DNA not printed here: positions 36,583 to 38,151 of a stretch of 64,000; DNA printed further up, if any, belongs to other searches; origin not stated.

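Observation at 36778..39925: Operon of ackA, a catalytically degenerate ackA paralog and a degenerate FolE2-like gene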

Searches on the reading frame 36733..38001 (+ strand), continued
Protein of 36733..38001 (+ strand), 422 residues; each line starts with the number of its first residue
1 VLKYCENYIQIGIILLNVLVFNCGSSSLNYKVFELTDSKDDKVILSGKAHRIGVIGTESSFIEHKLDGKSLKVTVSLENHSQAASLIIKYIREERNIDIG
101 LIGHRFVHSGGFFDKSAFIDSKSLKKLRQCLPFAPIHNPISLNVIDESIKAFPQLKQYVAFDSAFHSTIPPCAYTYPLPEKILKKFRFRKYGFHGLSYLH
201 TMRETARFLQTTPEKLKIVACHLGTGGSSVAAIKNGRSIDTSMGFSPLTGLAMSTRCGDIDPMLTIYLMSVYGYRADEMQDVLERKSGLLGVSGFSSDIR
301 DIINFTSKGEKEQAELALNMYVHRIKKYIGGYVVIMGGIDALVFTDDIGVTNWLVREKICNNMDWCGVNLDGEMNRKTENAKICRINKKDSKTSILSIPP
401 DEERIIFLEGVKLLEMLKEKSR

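Call 42: find_encoding_contigs(protein=P0457, flank=6000, max_places=1)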
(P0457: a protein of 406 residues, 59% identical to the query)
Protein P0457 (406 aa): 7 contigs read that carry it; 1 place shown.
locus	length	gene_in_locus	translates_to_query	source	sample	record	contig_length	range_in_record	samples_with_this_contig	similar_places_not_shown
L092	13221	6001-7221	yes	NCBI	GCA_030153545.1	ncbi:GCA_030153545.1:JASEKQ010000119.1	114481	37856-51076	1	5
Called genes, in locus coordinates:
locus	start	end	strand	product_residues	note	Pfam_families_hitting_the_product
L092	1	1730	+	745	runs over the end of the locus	PF02743:dCache_1 (weak), PF00982:Glyco_transf_20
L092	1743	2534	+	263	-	PF02358:Trehalose_PPase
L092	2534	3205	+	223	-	PF19027:DUF5752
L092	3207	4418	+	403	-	PF21269:TreT_GT1, PF20706:GT4-conflict (weak), PF00534:Glycos_transf_1, PF13692:Glyco_trans_1_4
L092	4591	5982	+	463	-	PF00654:Voltage_CLC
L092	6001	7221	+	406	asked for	PF00871:Acetate_kinase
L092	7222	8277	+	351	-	PF00871:Acetate_kinase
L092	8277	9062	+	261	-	PF02649:GCHY-1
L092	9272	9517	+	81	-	PF04014:MazE_antitoxin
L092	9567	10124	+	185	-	PF07638:Sigma70_ECF (faint), PF04542:Sigma70_r2, PF08281:Sigma70_r4_2, PF04545:Sigma70_r4 (weak)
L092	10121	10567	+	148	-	PF13490:zf-HC2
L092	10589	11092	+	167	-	-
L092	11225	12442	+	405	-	PF02321:OEP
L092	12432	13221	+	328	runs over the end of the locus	PF00364:Biotin_lipoyl (faint), PF25917:BSH_RND, PF25973:BSH_CzcB, PF25990:Beta-barrel_YknX (weak), PF26002:Beta-barrel_AprE (faint), PF25967:RND-MFP_C (weak)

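Call 68: search_protein_families(library=padloc, proteins=[window:36778-38001:+], max_evalue=0.01)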
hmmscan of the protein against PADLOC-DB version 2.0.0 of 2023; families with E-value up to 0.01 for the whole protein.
window:36778-38001:+ (407 aa): 0 families

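Call 73: search_dna_similar(query=window:36778-38001:+, collection=plasmids, mode=protein, max_evalue=1e-60, max_rows=10)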
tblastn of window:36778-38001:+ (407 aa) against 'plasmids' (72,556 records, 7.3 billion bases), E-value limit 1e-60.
Records with a match: 72; places in all: 82; records where one place covers at least 80% of the query: 72.
Best place of each record, by identity: <60% 72.
By first word of the organism name: Azospirillum 10; Salmonella 8; Vibrio 7; Escherichia 6; Klebsiella 6; Salinivibrio 4; Photobacterium 2; Fusobacterium 2; Neisseria 2; Bacillus 2; and 19 more.
By predicted mobility (MOB-suite, as given by PLSDB): non-mobilizable 65; conjugative 4; mobilizable 3.
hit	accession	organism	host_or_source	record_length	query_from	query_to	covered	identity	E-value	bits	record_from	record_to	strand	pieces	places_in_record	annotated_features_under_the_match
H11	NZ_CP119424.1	Photobacterium sp. DA100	-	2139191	3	399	98%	40.3%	5e-74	258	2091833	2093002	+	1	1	none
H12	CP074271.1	Salmonella enterica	environmental,surface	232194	3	398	97%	39.3%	6e-75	260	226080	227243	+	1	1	acetate kinase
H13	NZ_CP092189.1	Deinococcus sp. KNUC1210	Setaria viridis,cell ...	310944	1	402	99%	38.4%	1e-62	225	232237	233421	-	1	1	acetate kinase | pta: phosphate acetyltransferase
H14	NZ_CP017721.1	Salmonella enterica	food,mango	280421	3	398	97%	39.0%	1e-72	254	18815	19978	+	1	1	acetate kinase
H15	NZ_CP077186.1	Fusobacterium animalis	Homo sapiens,resected colorectal tumor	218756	1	398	98%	38.7%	1e-74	260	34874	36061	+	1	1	acetate kinase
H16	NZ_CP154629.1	Acetoanaerobium noterae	cell culture,Sludge of a digestion ...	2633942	1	391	96%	39.3%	1e-81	280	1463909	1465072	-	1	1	none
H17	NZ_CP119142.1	Neisseria gonorrhoeae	Homo sapiens,whole organism,synovial ...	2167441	3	398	97%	38.7%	1e-75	262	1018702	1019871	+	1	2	none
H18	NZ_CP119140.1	Neisseria gonorrhoeae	Homo sapiens,whole organism,blood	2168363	3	398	97%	38.7%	1e-75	262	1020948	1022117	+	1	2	none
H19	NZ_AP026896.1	Aeromonas caviae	Microbe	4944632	3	399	98%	38.5%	4e-65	232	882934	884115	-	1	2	none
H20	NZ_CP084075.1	Fusobacterium vincentii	-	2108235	1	391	96%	39.1%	1e-74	259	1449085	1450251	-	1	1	none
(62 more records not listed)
